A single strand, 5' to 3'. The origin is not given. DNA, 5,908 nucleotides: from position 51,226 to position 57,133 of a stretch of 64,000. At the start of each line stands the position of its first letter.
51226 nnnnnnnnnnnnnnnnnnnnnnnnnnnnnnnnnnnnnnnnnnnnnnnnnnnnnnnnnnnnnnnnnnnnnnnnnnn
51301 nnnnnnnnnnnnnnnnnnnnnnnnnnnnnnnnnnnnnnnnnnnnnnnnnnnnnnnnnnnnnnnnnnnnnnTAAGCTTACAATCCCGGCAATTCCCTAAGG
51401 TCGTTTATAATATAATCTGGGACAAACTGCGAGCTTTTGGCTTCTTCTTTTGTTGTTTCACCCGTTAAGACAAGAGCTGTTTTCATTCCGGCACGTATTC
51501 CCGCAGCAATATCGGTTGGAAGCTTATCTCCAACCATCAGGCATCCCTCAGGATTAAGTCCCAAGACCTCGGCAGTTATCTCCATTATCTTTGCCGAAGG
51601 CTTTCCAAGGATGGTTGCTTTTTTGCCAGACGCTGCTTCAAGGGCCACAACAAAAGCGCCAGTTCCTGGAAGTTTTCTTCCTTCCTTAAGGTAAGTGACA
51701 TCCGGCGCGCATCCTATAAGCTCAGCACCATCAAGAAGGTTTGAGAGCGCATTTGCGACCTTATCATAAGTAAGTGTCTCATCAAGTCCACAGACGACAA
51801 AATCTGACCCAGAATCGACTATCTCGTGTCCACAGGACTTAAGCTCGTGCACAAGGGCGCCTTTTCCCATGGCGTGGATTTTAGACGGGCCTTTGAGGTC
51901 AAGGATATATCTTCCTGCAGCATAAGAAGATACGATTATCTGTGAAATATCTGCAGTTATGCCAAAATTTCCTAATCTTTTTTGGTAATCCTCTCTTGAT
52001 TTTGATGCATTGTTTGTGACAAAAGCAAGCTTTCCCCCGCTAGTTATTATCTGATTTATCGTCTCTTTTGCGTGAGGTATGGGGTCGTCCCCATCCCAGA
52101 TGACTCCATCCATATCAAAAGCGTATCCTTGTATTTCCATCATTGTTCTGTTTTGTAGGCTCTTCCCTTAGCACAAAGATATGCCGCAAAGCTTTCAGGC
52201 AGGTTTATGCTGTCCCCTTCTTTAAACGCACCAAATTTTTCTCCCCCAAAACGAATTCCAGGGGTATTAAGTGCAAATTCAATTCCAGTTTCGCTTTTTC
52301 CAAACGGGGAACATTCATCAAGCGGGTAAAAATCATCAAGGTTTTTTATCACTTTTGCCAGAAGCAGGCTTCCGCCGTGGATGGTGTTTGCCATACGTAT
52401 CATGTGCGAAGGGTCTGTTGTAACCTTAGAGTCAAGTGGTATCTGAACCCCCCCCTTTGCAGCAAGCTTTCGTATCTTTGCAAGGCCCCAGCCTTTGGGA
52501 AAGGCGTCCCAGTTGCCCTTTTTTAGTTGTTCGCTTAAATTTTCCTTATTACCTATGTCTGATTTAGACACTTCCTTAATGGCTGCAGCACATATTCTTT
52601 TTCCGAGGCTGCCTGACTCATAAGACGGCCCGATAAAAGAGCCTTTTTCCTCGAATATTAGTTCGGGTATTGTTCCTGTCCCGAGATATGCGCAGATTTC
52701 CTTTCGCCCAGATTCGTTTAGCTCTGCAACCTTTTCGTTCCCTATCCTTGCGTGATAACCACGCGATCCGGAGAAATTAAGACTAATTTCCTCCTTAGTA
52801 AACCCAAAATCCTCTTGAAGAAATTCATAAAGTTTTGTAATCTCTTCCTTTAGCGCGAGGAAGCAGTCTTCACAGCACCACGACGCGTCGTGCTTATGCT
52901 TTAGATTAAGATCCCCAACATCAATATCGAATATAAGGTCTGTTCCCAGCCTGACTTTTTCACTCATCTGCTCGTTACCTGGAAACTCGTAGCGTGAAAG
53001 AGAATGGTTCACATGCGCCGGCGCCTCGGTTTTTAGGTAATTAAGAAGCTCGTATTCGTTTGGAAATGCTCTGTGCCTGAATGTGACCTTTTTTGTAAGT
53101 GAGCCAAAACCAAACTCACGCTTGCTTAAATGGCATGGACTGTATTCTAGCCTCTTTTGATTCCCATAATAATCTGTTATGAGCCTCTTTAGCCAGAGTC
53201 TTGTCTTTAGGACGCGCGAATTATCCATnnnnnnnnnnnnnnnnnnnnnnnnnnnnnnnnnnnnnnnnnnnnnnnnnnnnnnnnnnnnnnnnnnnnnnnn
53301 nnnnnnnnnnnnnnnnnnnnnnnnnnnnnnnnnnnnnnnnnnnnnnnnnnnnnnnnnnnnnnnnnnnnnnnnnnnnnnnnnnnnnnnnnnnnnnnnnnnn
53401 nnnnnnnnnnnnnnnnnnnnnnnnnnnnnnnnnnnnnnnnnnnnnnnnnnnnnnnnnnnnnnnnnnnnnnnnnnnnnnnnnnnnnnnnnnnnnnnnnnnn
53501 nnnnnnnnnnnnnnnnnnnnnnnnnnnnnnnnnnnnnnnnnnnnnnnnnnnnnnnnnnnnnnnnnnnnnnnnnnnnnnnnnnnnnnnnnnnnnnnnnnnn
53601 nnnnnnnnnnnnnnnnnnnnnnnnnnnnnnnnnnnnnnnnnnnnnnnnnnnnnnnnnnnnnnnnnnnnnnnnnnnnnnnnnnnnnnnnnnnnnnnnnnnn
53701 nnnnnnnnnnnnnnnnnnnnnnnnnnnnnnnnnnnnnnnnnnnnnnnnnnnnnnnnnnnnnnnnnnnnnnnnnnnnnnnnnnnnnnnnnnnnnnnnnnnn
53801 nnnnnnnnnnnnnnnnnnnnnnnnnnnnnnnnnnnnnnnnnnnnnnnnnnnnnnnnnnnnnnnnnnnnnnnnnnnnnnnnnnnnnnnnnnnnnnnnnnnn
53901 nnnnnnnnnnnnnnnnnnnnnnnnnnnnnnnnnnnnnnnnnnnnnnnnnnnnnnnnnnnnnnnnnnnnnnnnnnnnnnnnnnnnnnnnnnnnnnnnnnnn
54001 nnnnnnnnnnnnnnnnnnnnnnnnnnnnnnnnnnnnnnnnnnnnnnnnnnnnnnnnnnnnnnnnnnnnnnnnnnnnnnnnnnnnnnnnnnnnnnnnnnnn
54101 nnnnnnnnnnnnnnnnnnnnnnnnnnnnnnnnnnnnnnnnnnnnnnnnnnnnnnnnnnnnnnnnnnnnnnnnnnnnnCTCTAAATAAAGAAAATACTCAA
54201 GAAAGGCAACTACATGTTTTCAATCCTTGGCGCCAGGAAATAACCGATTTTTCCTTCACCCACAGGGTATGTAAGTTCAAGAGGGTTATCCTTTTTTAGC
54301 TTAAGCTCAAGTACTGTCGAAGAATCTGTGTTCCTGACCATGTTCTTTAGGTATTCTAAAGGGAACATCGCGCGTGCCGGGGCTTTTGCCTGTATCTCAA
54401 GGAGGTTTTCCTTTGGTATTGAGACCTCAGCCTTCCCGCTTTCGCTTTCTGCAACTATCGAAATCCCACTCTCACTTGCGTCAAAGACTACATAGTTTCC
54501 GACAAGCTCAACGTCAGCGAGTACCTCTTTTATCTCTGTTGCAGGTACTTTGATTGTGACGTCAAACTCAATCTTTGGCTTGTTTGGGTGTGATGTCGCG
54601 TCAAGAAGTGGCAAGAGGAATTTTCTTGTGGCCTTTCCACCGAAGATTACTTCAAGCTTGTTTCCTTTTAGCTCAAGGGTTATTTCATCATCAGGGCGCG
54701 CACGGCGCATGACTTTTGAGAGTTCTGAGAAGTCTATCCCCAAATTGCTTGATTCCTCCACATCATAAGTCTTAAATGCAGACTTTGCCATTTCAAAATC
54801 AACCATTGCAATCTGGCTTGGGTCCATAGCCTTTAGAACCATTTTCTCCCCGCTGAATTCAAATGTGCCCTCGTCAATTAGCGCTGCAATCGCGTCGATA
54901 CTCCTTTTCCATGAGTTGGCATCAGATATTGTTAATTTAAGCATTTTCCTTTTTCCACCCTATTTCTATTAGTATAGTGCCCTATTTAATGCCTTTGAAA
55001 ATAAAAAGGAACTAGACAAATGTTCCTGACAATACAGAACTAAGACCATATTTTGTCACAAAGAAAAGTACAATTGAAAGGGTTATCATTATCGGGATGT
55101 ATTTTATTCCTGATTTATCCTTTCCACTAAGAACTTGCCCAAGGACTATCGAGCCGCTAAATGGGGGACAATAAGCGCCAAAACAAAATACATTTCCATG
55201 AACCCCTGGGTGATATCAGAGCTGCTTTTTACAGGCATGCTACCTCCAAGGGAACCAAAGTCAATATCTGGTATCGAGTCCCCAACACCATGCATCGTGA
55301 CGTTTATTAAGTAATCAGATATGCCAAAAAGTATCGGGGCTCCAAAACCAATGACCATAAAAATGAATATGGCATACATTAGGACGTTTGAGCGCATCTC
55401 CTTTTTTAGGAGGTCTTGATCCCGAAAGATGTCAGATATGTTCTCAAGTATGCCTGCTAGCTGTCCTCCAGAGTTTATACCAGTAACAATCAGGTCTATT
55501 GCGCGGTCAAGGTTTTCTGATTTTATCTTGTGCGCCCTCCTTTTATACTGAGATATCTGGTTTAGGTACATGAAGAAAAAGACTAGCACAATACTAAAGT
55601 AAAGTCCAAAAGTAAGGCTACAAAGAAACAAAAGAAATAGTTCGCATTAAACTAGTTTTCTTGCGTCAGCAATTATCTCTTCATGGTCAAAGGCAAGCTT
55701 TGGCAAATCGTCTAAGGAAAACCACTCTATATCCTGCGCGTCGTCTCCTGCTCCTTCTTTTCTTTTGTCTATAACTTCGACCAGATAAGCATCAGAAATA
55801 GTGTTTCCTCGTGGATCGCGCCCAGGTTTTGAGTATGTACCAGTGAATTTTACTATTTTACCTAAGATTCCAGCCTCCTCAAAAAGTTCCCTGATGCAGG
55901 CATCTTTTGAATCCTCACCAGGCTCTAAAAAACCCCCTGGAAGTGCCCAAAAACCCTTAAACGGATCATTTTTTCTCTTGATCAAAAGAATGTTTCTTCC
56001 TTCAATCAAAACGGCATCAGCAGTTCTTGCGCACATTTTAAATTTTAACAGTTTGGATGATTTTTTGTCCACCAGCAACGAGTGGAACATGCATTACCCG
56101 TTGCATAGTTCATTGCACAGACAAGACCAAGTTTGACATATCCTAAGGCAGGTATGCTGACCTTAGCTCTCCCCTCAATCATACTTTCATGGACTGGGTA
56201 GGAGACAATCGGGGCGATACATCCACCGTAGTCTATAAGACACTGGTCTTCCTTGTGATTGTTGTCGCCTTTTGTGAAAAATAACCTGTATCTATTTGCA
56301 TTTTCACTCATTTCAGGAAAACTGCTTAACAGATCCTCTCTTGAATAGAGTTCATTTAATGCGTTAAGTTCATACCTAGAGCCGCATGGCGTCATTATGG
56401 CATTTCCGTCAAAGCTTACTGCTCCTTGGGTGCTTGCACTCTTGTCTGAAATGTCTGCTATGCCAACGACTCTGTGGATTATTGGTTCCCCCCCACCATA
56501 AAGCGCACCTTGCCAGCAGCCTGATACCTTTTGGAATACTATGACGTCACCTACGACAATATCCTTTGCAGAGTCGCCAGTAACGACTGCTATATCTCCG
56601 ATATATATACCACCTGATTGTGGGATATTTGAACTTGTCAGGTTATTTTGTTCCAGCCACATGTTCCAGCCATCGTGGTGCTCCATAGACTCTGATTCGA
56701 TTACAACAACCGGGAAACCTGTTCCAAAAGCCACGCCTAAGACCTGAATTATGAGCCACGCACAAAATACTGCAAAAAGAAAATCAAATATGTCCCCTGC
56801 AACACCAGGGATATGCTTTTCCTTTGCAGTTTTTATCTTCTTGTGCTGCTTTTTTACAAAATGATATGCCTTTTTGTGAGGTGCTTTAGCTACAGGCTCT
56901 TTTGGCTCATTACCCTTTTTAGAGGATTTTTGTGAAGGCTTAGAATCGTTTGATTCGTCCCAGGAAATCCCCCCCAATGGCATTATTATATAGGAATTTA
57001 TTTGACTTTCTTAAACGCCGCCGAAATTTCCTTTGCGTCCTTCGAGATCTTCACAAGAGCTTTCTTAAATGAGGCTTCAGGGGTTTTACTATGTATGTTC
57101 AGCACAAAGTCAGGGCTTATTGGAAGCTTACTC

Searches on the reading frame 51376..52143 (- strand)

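Call 20: search_protein_families(library=pfam, proteins=[window:51376-52143:-], max_evalue=0.001)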
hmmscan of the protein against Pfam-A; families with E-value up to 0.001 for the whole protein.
window:51376-52143:- (255 aa): 4 families
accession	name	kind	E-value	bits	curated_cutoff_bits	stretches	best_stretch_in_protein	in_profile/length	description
PF13344.12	Hydrolase_6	-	1.3e-25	89.8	27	1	8-106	2-100/101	Haloacid dehalogenase-like hydrolase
PF13242.12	Hydrolase_like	-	1.7e-23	82.8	22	1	179-252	2-75/75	HAD-hyrolase-like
PF00702.32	Hydrolase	-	6.5e-15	56.5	26.4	1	5-219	2-191/191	haloacid dehalogenase-like hydrolase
PF13419.12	HAD_2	-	8.4e-11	42.7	23.8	1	174-225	128-178/178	Haloacid dehalogenase-like hydrolase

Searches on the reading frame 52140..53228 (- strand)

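Call 20: search_protein_families(library=pfam, proteins=[window:52140-53228:-], max_evalue=0.001)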
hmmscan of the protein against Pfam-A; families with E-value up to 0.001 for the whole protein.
window:52140-53228:- (362 aa): 1 family
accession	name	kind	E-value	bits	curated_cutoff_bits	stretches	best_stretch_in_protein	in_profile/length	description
PF01896.25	DNA_primase_S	-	5.7e-14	53.2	26.8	1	100-291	1-158/163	DNA primase small subunit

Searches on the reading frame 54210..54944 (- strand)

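Call 20: search_protein_families(library=pfam, proteins=[window:54210-54944:-], max_evalue=0.001)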
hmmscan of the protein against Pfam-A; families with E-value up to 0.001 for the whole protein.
window:54210-54944:- (244 aa): 2 families
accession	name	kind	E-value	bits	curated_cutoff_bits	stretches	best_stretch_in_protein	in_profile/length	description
PF00705.23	PCNA_N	-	3.4e-17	62.8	20.3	1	1-99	1-99/127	Proliferating cell nuclear antigen, N-terminal domain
PF02747.20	PCNA_C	-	2.1e-11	44.5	23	1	123-239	3-126/128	Proliferating cell nuclear antigen, C-terminal domain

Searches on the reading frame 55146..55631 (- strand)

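Call 20: search_protein_families(library=pfam, proteins=[window:55146-55631:-], max_evalue=0.001)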
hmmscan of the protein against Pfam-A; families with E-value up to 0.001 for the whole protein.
window:55146-55631:- (161 aa): 1 family
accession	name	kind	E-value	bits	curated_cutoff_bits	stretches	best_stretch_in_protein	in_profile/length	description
PF00482.28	T2SSF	-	7.3e-08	32.9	25.2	1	36-102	55-121/125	Type II secretion system (T2SS), protein F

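Call 94: search_protein_families(library=ncbifam, proteins=[window:55146-55628:-], max_evalue=1)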
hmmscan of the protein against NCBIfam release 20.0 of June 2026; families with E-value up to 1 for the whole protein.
window:55146-55628:- (160 aa): 2 families
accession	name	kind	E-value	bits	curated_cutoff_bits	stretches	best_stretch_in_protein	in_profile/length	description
TIGR01139.1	cysK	equivalog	0.16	11.2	350.95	1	29-76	150-196/298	cysteine synthase A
NF004962.0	PRK06305.1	equivalog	0.17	11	559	1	28-82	251-305/465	DNA polymerase III subunits gamma and tau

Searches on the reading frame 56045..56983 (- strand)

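Call 20: search_protein_families(library=pfam, proteins=[window:56045-56983:-], max_evalue=0.001)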
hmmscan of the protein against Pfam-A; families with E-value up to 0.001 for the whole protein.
window:56045-56983:- (312 aa): 0 families

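Call 94: search_protein_families(library=ncbifam, proteins=[window:56045-56980:-], max_evalue=1)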
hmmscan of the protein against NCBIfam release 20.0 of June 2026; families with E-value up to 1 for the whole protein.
window:56045-56980:- (311 aa): 2 families
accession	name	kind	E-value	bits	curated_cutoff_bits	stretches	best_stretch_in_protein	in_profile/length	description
TIGR02228.1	sigpep_I_arch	equivalog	6.2e-13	48.9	51.85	3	126-180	46-91/158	signal peptidase I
TIGR00054.1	TIGR00054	equivalog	0.12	11.2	147.55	1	50-103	90-143/421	RIP metalloprotease RseP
